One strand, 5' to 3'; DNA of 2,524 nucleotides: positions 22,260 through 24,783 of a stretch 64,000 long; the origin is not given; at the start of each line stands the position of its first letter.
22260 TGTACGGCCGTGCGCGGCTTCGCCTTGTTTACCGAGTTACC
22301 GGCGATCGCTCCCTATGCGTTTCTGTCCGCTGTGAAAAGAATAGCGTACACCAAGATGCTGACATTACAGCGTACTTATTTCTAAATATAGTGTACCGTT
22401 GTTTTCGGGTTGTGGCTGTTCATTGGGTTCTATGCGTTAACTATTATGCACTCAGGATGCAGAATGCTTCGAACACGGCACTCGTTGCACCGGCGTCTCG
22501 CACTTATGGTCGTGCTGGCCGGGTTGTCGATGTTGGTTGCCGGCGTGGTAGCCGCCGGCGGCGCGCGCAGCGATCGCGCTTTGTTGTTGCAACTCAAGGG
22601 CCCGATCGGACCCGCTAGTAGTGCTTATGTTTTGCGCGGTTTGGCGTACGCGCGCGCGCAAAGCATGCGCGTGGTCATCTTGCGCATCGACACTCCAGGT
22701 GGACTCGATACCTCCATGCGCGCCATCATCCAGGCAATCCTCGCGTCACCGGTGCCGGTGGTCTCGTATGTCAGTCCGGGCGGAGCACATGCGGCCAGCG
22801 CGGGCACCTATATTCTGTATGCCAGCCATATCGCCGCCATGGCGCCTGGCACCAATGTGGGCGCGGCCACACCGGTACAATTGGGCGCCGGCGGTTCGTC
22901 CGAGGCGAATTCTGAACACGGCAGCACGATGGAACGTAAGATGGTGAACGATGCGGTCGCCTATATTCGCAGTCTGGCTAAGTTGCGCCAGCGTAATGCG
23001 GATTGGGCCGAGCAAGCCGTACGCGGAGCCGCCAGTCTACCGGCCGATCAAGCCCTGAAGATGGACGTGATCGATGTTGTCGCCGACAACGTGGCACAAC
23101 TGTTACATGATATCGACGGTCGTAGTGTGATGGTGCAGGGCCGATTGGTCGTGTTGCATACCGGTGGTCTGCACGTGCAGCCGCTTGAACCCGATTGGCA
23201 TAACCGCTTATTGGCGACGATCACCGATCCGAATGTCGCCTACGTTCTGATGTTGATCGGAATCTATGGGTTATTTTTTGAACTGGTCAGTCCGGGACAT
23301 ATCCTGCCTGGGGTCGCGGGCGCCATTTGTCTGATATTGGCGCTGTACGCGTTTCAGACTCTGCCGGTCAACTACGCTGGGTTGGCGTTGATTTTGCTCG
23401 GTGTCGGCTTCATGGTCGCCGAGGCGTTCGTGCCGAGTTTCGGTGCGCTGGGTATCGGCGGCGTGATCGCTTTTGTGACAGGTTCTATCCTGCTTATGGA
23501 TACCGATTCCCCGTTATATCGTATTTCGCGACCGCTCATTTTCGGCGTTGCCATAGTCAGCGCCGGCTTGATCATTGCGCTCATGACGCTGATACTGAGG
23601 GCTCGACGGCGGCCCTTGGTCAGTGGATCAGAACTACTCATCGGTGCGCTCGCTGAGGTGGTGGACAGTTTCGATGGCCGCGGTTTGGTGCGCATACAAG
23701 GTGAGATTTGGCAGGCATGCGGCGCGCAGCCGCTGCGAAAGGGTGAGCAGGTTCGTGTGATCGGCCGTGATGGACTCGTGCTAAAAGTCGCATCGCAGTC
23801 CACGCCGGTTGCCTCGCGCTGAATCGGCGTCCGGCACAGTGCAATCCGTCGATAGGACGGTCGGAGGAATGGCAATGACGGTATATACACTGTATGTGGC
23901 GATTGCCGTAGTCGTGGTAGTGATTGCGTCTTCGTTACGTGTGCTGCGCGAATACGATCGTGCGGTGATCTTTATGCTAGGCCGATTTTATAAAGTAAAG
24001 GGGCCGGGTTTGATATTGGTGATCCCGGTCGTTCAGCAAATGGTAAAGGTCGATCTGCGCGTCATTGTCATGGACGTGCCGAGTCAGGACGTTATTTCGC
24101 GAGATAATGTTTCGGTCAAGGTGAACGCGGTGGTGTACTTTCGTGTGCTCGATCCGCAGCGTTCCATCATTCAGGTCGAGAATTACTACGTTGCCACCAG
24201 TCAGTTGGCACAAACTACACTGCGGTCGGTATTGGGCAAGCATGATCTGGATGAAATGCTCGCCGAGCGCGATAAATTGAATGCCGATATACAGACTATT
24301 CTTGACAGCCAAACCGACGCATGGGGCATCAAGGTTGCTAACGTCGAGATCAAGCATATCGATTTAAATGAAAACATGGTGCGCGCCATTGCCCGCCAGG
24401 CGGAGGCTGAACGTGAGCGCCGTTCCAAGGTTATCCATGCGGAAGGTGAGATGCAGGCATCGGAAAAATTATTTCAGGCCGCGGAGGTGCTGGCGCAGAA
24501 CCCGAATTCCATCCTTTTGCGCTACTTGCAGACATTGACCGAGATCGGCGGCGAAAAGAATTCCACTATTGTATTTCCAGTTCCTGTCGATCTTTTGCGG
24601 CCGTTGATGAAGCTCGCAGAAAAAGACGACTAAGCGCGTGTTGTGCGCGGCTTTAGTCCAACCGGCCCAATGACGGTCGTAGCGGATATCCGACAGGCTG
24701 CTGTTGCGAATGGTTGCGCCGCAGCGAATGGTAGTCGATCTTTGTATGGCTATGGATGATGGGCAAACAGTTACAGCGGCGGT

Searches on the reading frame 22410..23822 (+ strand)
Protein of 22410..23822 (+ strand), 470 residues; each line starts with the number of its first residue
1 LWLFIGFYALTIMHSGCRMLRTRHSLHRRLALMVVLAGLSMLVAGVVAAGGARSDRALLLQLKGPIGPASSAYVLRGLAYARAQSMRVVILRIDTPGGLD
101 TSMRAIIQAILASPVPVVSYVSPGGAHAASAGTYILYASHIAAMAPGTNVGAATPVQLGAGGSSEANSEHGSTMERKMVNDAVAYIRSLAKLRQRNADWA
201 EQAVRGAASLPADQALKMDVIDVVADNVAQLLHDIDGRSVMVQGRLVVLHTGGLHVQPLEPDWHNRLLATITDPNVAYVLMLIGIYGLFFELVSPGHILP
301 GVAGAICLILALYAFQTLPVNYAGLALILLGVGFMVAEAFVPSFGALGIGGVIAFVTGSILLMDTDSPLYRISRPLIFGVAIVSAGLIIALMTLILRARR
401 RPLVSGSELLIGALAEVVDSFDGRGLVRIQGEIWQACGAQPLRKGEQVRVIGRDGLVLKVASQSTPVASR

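Call 35: search_protein_families(library=pfam, proteins=[window:22410-23822:+], max_evalue=0.00001)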
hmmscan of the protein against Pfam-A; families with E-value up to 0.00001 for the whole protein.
window:22410-23822:+ (470 aa): 3 families
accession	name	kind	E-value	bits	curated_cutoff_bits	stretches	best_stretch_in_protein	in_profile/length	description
PF24961.1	NfeD_membrane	-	1.6e-30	106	26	1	275-393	1-118/119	NfeD integral membrane domain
PF25145.1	NfeD1b_N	-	2.1e-14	54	40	1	69-234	14-178/189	NfeD1b, N-terminal domain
PF01957.25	NfeD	-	8e-14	52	29.1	1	408-460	2-55/57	NfeD-like C-terminal, partner-binding domain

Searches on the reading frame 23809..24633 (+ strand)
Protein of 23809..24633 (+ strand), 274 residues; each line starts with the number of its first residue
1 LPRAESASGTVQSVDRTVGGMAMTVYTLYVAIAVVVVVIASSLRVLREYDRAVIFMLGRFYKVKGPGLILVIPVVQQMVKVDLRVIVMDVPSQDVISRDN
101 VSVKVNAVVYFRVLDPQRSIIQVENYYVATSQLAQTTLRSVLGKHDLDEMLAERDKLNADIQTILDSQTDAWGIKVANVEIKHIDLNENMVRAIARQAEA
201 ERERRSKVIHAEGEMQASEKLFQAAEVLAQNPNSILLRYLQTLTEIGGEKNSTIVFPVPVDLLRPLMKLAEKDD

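Call 35: search_protein_families(library=pfam, proteins=[window:23809-24633:+], max_evalue=0.00001)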
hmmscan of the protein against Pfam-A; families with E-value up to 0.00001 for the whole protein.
window:23809-24633:+ (274 aa): 1 family
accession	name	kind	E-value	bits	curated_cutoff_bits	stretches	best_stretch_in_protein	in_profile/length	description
PF01145.31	Band_7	-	4e-37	128.4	23.6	1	46-214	3-175/176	SPFH domain / Band 7 family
